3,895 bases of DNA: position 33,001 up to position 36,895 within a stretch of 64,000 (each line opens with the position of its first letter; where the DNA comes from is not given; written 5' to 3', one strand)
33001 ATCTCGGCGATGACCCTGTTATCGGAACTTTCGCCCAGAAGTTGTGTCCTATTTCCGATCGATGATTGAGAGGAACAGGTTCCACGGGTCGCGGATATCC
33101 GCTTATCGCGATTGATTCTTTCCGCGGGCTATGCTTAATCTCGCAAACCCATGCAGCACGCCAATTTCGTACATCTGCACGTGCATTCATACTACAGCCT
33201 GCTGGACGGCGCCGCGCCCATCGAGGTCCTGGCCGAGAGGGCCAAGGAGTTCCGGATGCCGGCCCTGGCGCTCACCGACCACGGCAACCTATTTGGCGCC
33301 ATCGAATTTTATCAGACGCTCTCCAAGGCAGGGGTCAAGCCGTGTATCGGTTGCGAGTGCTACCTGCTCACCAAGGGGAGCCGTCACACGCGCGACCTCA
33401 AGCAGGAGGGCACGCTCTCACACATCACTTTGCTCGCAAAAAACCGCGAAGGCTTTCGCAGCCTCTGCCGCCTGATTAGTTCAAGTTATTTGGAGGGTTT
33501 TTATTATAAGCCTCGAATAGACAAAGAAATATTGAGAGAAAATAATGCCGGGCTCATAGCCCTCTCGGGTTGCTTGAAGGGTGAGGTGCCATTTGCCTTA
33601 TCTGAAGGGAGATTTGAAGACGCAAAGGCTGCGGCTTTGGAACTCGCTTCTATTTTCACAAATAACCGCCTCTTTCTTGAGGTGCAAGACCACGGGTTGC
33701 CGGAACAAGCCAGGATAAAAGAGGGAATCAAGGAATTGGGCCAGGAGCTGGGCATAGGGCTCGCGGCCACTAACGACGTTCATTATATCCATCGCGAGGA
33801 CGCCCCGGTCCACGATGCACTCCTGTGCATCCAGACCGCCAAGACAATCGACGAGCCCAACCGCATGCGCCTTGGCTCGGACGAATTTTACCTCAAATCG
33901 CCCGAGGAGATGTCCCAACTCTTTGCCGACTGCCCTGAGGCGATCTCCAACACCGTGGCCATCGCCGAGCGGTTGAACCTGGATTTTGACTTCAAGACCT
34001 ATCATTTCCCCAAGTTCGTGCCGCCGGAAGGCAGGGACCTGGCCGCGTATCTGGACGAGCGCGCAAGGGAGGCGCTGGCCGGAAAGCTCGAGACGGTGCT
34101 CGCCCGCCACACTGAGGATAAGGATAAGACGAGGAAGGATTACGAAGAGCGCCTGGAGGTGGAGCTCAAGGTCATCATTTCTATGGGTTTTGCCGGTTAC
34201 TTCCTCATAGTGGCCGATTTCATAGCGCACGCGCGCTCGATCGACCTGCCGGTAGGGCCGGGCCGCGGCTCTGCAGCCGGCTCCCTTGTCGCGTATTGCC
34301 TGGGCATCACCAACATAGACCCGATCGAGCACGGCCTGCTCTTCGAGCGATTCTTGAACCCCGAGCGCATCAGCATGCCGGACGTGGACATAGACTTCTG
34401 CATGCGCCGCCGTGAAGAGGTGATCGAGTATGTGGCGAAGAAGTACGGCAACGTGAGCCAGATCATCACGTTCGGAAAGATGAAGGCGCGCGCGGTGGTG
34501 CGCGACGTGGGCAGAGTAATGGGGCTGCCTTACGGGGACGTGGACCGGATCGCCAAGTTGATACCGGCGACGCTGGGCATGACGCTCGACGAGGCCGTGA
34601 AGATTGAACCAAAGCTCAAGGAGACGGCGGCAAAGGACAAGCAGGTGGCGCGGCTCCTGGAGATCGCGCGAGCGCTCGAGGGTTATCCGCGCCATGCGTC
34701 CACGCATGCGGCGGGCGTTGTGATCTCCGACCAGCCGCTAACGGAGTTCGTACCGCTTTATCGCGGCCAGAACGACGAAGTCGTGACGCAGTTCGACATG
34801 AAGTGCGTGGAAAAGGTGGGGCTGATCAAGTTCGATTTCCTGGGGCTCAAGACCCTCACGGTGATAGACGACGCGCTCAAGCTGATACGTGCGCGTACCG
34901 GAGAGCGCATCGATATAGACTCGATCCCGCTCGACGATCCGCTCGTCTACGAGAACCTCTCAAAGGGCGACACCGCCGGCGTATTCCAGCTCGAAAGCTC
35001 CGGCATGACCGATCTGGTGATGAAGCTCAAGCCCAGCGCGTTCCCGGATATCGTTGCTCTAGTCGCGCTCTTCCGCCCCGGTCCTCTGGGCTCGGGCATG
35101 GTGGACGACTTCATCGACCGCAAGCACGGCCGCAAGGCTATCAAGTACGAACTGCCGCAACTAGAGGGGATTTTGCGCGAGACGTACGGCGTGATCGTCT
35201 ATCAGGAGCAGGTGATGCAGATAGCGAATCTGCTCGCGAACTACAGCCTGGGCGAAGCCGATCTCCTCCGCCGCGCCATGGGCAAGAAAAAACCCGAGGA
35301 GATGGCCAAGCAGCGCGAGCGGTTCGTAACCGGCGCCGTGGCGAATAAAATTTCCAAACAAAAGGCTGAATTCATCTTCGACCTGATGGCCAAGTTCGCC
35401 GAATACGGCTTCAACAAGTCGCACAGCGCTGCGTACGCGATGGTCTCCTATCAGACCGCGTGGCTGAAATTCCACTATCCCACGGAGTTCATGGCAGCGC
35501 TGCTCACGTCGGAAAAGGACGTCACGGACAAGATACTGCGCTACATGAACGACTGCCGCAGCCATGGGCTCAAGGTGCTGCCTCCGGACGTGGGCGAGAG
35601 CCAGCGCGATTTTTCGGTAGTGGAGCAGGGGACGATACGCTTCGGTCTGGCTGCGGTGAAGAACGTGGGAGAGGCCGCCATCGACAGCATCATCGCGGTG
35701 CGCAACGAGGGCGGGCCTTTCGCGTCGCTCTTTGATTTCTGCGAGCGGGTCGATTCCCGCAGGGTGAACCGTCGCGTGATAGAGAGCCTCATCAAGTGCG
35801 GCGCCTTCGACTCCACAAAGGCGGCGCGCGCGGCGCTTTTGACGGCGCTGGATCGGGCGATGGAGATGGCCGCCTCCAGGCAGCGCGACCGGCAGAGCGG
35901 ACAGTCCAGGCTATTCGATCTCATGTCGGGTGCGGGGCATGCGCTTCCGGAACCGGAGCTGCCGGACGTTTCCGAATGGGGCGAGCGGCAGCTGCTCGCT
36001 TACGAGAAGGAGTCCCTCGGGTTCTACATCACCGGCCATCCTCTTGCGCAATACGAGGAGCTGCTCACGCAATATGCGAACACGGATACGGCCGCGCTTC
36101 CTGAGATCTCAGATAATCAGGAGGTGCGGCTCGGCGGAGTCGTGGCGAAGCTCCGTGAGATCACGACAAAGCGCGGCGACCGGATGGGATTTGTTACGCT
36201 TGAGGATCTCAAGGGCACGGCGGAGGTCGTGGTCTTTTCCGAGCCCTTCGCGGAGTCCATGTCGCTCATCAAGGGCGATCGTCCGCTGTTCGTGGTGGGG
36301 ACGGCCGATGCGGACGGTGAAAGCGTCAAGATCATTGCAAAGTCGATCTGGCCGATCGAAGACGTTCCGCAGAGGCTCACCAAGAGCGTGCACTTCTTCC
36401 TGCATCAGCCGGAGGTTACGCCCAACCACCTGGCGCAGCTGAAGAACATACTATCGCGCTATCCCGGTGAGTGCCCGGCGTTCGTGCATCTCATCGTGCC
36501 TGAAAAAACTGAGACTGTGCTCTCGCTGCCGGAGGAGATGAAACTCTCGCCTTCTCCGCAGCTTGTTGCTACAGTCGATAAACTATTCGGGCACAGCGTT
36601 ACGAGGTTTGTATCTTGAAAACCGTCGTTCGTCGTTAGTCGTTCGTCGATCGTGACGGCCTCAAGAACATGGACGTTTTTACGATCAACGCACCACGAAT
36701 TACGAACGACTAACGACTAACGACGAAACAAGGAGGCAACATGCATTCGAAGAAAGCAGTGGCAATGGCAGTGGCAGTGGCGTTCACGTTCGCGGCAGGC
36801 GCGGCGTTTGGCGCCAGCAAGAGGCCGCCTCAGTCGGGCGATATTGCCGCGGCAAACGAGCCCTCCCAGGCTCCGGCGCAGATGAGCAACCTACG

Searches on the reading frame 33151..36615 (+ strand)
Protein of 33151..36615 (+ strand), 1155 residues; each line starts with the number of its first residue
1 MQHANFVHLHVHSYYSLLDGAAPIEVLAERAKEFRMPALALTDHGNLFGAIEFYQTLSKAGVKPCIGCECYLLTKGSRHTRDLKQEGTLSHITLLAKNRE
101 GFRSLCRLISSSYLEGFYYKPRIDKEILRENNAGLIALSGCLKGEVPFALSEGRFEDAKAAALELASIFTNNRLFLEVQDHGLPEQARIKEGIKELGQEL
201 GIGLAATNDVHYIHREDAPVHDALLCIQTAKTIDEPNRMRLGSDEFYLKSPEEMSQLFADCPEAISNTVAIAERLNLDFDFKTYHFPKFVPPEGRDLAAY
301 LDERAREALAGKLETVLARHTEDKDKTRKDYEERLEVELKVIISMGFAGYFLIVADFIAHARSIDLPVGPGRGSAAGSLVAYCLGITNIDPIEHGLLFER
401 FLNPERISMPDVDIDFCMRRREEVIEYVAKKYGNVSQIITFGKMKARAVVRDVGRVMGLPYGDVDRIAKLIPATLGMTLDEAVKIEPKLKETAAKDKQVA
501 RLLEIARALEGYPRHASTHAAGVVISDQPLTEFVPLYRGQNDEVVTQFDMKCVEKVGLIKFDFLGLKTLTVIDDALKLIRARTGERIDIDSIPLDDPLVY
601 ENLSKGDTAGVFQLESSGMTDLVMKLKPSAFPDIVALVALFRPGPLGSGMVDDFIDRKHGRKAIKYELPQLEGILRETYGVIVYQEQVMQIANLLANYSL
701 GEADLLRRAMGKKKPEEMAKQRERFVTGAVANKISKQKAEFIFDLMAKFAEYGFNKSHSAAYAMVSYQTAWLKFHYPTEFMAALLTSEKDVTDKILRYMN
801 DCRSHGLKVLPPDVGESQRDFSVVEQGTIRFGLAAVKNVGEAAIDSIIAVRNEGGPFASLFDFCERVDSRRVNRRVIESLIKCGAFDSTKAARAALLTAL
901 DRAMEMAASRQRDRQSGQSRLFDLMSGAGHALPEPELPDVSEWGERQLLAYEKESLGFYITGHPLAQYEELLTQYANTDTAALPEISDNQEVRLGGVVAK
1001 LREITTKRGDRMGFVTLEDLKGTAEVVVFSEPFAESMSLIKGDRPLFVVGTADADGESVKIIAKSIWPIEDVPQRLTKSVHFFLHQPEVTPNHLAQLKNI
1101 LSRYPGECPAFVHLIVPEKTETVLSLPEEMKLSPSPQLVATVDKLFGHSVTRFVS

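Call 29: find_homologous_proteins(query=window:33151-36615:+, max_evalue=1e-100)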
Query window:33151-36615:+ (1155 aa): 8000 proteins with E <= 1e-100 among 8000 candidates; the best 120 are listed.
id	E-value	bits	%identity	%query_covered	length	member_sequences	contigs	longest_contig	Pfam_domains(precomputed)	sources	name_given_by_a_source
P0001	0.0e+0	2608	100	100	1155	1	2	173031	PF02811.27,PF14579.13,PF01336.32,PF17657.7,PF07733.19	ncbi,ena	-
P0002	0.0e+0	2192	82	100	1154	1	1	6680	PF02811.27,PF14579.13,PF01336.32,PF17657.7,PF07733.19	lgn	-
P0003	0.0e+0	2122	80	100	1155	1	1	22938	PF02811.27,PF14579.13,PF01336.32,PF17657.7,PF07733.19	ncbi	ncbi:MAG: DNA polymerase III subunit alpha [Pseudomonadota bacterium]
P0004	0.0e+0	2122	80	100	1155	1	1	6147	PF02811.27,PF14579.13,PF17657.7,PF07733.19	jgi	jgi:DNA polymerase III subunit alpha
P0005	0.0e+0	2114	79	100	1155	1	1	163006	PF02811.27,PF14579.13,PF01336.32,PF17657.7,PF07733.19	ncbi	-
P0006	0.0e+0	2097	79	100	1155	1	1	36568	PF02811.27,PF14579.13,PF01336.32,PF17657.7,PF07733.19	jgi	-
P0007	0.0e+0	2093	79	100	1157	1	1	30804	PF02811.27,PF14579.13,PF01336.32,PF17657.7,PF07733.19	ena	-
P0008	0.0e+0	2088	79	100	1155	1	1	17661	PF02811.27,PF14579.13,PF01336.32,PF17657.7,PF07733.19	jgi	jgi:DNA polymerase-3 subunit alpha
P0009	0.0e+0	2077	79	100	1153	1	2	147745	PF02811.27,PF14579.13,PF01336.32,PF17657.7,PF07733.19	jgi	jgi:DNA polymerase-3 subunit alpha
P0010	0.0e+0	2059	78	100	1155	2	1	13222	PF02811.27,PF14579.13,PF01336.32,PF17657.7,PF07733.19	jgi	-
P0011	0.0e+0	2058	77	100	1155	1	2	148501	PF02811.27,PF14579.13,PF01336.32,PF17657.7,PF07733.19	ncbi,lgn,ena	-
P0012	0.0e+0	2056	77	100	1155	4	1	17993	PF02811.27,PF14579.13,PF01336.32,PF17657.7,PF07733.19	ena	-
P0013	0.0e+0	2051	77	100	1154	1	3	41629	PF02811.27,PF14579.13,PF01336.32,PF17657.7,PF07733.19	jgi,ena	-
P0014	0.0e+0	2045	79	98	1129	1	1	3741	PF02811.27,PF14579.13,PF01336.32,PF17657.7,PF07733.19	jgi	jgi:DNA polymerase-3 subunit alpha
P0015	0.0e+0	2034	77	100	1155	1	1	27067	PF02811.27,PF14579.13,PF01336.32,PF17657.7,PF07733.19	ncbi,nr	ncbi:MAG: DNA polymerase III subunit alpha [Proteobacteria bacterium]|nr:DNA polymerase III subunit 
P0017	0.0e+0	2023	77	100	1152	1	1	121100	PF02811.27,PF14579.13,PF01336.32,PF17657.7,PF07733.19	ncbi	ncbi:MAG: DNA polymerase III subunit alpha [Pseudomonadota bacterium]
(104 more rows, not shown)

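Call 30: find_encoding_contigs(protein=P0005, flank=10000, max_places=3)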
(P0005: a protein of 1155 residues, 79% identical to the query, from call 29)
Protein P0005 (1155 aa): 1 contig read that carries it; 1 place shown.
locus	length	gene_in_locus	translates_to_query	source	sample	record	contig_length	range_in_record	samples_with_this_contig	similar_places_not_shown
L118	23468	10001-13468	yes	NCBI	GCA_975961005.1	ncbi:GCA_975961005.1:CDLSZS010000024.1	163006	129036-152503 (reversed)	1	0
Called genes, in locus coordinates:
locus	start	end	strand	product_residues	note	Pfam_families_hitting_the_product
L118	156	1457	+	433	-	PF00350:Dynamin_N (faint), PF01926:MMR_HSR1, PF02421:FeoB_N, PF02492:cobW (faint), PF00009:GTP_EFTU, PF01926:MMR_HSR1, PF02421:FeoB_N, PF14714:KH_dom-like, +2 more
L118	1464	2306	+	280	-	PF03631:Virul_fac_BrkB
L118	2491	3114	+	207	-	PF07719:TPR_2 (faint), PF09976:TPR_21, PF13428:TPR_14 (faint), PF13174:TPR_6 (faint), PF13176:TPR_7 (faint), PF13424:TPR_12 (weak), PF13432:TPR_16 (weak), PF14559:TPR_19 (weak), +2 more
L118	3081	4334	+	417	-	PF01011:PQQ (faint), PF13570:Beta-prop_ACSF4, PF25293:Beta-prop_EMC1_N (faint), PF07774:EMC1_C (faint), PF13360:PQQ_2, PF13570:Beta-prop_ACSF4, PF13360:PQQ_2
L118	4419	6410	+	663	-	PF00691:OmpA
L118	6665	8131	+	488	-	PF00478:IMPDH, PF00571:CBS, PF03060:NMO, PF01070:FMN_dh (weak)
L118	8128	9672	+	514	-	PF00117:GATase, PF07722:Peptidase_C26, PF02540:NAD_synthase, PF03054:tRNA_Me_trans (faint), PF00958:GMP_synt_C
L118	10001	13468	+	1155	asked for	PF02811:PHP, PF07733:DNA_pol3_alpha, PF17657:DNA_pol3_finger, PF14579:HHH_6, PF01336:tRNA_anti-codon (weak)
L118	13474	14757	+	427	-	PF13167:GTP-bdg_N, PF19275:HflX_C (faint), PF16360:GTP-bdg_M, PF01926:MMR_HSR1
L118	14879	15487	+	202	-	PF01066:CDP-OH_P_transf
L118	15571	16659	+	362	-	PF00149:Metallophos (faint)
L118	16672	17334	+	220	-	PF21948:LplA-B_cat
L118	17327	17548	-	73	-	-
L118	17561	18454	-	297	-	PF02457:DAC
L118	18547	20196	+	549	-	PF11412:DsbD_N, PF02683:DsbD_TM, PF13386:DsbD_2, PF03190:Thioredox_DsbH (weak), PF00085:Thioredoxin (weak), PF13098:Thioredoxin_2, PF13899:Thioredoxin_7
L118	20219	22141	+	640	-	PF00890:FAD_binding_2 (weak), PF01266:DAO (faint), PF00732:GMC_oxred_N, PF05199:GMC_oxred_C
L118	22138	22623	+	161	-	PF01451:LMWPc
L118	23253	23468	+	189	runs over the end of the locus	PF01227:GTP_cyclohydroI, PF14489:QueF (weak)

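Call 31: find_encoding_contigs(protein=P0003, flank=10000, max_places=3)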
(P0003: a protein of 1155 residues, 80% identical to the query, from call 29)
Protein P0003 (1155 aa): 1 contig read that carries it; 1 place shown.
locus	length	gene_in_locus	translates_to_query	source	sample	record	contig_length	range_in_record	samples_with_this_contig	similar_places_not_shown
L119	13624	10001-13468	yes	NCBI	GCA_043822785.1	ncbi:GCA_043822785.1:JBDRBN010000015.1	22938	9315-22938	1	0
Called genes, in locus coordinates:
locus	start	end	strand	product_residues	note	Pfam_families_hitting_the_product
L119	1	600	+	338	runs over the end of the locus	PF01171:ATP_bind_3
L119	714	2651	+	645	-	PF06480:FtsH_ext, PF00004:AAA, PF17862:AAA_lid_3, PF01434:Peptidase_M41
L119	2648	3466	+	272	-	PF00809:Pterin_bind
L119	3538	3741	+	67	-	-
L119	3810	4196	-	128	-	PF13650:Asp_protease_2, PF13975:gag-asp_proteas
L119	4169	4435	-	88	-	-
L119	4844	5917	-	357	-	PF01548:DEDD_Tnp_IS110, PF02371:Transposase_20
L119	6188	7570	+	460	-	PF02878:PGM_PMM_I, PF02879:PGM_PMM_II, PF02880:PGM_PMM_III, PF00408:PGM_PMM_IV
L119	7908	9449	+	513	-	PF00117:GATase, PF07722:Peptidase_C26, PF02540:NAD_synthase (weak), PF03054:tRNA_Me_trans (faint), PF00958:GMP_synt_C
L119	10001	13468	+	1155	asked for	PF02811:PHP, PF07733:DNA_pol3_alpha, PF17657:DNA_pol3_finger, PF14579:HHH_6, PF01336:tRNA_anti-codon (weak)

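Call 51: find_encoding_contigs(protein=P0002, flank=10000, max_places=3)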
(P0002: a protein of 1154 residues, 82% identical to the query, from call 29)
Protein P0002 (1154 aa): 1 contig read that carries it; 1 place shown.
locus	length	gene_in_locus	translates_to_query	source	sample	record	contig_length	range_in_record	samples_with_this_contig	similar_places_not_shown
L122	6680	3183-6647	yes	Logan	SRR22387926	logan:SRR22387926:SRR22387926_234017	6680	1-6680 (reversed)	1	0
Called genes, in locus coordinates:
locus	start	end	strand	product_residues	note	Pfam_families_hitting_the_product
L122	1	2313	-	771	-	?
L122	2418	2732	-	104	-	PF18765:Polbeta, PF22600:MTPAP-like_central (weak), PF01909:NTP_transf_2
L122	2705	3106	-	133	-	PF05168:HEPN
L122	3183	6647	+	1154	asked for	PF02811:PHP, PF07733:DNA_pol3_alpha, PF17657:DNA_pol3_finger, PF14579:HHH_6, PF01336:tRNA_anti-codon (weak)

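Call 67: find_encoding_contigs(protein=P0011, flank=10000, max_places=2)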
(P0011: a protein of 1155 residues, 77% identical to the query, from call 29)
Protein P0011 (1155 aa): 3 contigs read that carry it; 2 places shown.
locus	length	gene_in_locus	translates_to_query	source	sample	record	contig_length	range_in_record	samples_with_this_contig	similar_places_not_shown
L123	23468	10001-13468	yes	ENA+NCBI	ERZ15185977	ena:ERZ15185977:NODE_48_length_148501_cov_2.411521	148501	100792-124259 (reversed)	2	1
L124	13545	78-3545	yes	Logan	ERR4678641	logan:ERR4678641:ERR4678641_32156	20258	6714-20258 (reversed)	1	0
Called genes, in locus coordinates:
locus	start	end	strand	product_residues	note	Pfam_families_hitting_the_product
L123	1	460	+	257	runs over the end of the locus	PF12837:Fer4_6 (faint), PF13237:Fer4_10 (faint), PF12838:Fer4_7 (weak), PF13187:Fer4_9 (weak), PF00037:Fer4 (weak), PF01058:Oxidored_q6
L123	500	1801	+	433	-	PF00009:GTP_EFTU (weak), PF00071:Ras (faint), PF01926:MMR_HSR1, PF02421:FeoB_N, PF00009:GTP_EFTU, PF01926:MMR_HSR1, PF02421:FeoB_N, PF14714:KH_dom-like, +5 more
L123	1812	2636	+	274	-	PF03631:Virul_fac_BrkB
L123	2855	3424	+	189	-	PF09976:TPR_21 (faint), PF13424:TPR_12 (faint)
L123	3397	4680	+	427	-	PF01011:PQQ (faint), PF07774:EMC1_C (faint), PF13360:PQQ_2, PF25293:Beta-prop_EMC1_N (faint), PF13570:Beta-prop_ACSF4, PF13360:PQQ_2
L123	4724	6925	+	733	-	PF00691:OmpA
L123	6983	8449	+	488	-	PF00478:IMPDH, PF00571:CBS, PF00977:His_biosynth (faint), PF01070:FMN_dh (weak), PF01180:DHO_dh (faint), PF03060:NMO (weak)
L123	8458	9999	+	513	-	PF00117:GATase, PF07722:Peptidase_C26 (weak), PF02540:NAD_synthase (weak), PF00958:GMP_synt_C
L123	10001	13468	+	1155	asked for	PF02811:PHP, PF07733:DNA_pol3_alpha, PF17657:DNA_pol3_finger, PF14579:HHH_6, PF01336:tRNA_anti-codon (weak)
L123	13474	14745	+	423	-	PF13167:GTP-bdg_N, PF19275:HflX_C (faint), PF16360:GTP-bdg_M, PF01926:MMR_HSR1, PF02421:FeoB_N (faint)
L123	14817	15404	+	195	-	PF01066:CDP-OH_P_transf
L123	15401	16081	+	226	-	PF21948:LplA-B_cat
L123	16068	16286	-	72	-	-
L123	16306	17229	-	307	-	PF21755:DacZ_P (faint), PF02457:DAC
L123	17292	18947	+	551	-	PF11412:DsbD_N, PF02683:DsbD_TM, PF13386:DsbD_2, PF03190:Thioredox_DsbH, PF00085:Thioredoxin (weak), PF13098:Thioredoxin_2, PF13899:Thioredoxin_7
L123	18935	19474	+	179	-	PF01227:GTP_cyclohydroI, PF14489:QueF (weak)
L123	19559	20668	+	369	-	PF04545:Sigma70_r4, PF08281:Sigma70_r4_2 (faint)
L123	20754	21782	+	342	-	-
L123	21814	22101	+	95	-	-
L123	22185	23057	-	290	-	-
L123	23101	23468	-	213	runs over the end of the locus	PF24675:NpmA, PF02390:Methyltransf_4, PF13847:Methyltransf_31, PF08242:Methyltransf_12 (faint), PF13649:Methyltransf_25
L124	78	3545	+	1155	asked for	PF02811:PHP, PF07733:DNA_pol3_alpha, PF17657:DNA_pol3_finger, PF14579:HHH_6, PF01336:tRNA_anti-codon (weak)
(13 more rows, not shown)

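Call 101: find_encoding_contigs(protein=P0009, flank=10000, max_places=1)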
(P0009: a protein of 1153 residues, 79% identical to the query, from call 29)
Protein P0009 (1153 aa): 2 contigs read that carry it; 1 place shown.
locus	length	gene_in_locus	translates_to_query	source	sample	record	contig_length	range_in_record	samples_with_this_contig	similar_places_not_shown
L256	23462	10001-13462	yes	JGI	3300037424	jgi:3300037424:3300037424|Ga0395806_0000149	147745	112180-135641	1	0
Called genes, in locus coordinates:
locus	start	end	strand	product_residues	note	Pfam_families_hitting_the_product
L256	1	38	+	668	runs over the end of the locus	-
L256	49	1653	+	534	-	-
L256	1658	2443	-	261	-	PF12697:Abhydrolase_6 (weak), PF02089:Palm_thioest, PF05057:DUF676, PF07819:PGAP1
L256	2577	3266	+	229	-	PF13432:TPR_16 (faint), PF07719:TPR_2 (faint), PF13174:TPR_6 (faint), PF13424:TPR_12 (faint), PF13428:TPR_14 (faint), PF13176:TPR_7 (faint)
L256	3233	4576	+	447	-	PF01011:PQQ (faint), PF13570:Beta-prop_ACSF4, PF13360:PQQ_2, PF13570:Beta-prop_ACSF4, PF13360:PQQ_2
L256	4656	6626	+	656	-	PF00691:OmpA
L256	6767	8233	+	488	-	PF00478:IMPDH, PF00571:CBS, PF00977:His_biosynth (faint), PF01070:FMN_dh (weak), PF03060:NMO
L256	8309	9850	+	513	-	PF00117:GATase, PF07722:Peptidase_C26, PF02540:NAD_synthase, PF03054:tRNA_Me_trans (faint), PF00958:GMP_synt_C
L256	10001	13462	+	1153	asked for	PF02811:PHP, PF07733:DNA_pol3_alpha, PF17657:DNA_pol3_finger, PF14579:HHH_6, PF01336:tRNA_anti-codon (weak)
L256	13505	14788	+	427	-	PF13167:GTP-bdg_N, PF16360:GTP-bdg_M, PF01926:MMR_HSR1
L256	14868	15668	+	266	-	-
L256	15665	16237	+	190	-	PF01066:CDP-OH_P_transf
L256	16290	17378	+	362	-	-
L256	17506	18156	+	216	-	PF21948:LplA-B_cat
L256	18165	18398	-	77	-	-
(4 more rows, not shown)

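Call 102: find_encoding_contigs(protein=P0017, flank=10000, max_places=1)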
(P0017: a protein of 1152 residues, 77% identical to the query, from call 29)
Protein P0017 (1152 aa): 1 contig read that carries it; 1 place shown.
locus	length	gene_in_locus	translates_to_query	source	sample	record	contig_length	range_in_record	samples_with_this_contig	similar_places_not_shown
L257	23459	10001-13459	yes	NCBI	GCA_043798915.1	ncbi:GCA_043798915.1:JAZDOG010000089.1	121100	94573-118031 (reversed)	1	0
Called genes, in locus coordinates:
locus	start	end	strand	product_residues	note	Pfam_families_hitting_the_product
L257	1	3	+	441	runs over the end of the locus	PF01926:MMR_HSR1, PF02421:FeoB_N, PF04548:AIG1 (weak), PF00009:GTP_EFTU, PF03193:RsgA_GTPase (weak), PF01926:MMR_HSR1, PF02421:FeoB_N, PF14714:KH_dom-like, +3 more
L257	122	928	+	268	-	PF03631:Virul_fac_BrkB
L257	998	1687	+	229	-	PF13432:TPR_16 (faint), PF14559:TPR_19 (faint)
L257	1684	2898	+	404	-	PF01011:PQQ (faint), PF07774:EMC1_C (faint), PF13570:Beta-prop_ACSF4, PF13360:PQQ_2, PF25293:Beta-prop_EMC1_N (faint), PF13570:Beta-prop_ACSF4, PF13360:PQQ_2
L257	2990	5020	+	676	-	PF00691:OmpA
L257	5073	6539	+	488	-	PF00478:IMPDH, PF00571:CBS, PF00977:His_biosynth (faint), PF01070:FMN_dh (weak), PF03060:NMO (weak)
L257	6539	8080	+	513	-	PF00117:GATase, PF07722:Peptidase_C26, PF02540:NAD_synthase (weak), PF03054:tRNA_Me_trans (faint), PF00958:GMP_synt_C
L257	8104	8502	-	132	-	PF01850:PIN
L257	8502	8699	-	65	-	PF09957:VapB_antitoxin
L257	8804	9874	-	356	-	PF00437:T2SSE, PF13191:AAA_16 (weak)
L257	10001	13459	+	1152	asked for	PF02811:PHP, PF07733:DNA_pol3_alpha, PF17657:DNA_pol3_finger, PF14579:HHH_6, PF01336:tRNA_anti-codon (weak)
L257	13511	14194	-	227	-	-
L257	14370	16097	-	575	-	PF01464:SLT, PF01476:LysM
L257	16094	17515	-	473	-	PF02113:Peptidase_S13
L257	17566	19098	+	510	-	PF00496:SBP_bac_5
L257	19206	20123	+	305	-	PF19300:BPD_transp_1_N, PF00528:BPD_transp_1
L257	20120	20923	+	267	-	PF12911:OppC_N (weak), PF00528:BPD_transp_1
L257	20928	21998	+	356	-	PF00933:Glyco_hydro_3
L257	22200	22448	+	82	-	-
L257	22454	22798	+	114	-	PF02452:PemK_toxin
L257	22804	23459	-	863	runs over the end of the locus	PF02861:Clp_N, PF23569:NBD_SMAX1, PF00004:AAA, PF17871:AAA_lid_9, PF00004:AAA, PF07724:AAA_2, PF07728:AAA_5, PF10431:ClpB_D2-small, +5 more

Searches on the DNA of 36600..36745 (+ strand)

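Call 87: search_dna_similar(query=window:36600-36745:+, collection=plasmids, mode=distant, max_evalue=0.01, max_rows=15)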
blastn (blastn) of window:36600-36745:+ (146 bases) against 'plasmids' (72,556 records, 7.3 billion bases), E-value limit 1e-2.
Records with a match: 2; places in all: 10; records where one place covers at least 80% of the query: 0.
Best place of each record, by identity: 95-99% 1; 90-95% 1.
By first word of the organism name: Haloprofundus 1; Arthrobacter 1.
By predicted mobility (MOB-suite, as given by PLSDB): non-mobilizable 2.
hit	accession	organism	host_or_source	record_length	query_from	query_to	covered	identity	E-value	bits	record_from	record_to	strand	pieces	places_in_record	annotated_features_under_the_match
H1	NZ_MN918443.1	Haloprofundus sp. MHR1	-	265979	24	54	21%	93.5%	3e-3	48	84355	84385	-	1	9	none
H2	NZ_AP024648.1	Arthrobacter sp. StoSoilB13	-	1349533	22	49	19%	96.4%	9e-3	47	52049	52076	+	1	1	record has no annotation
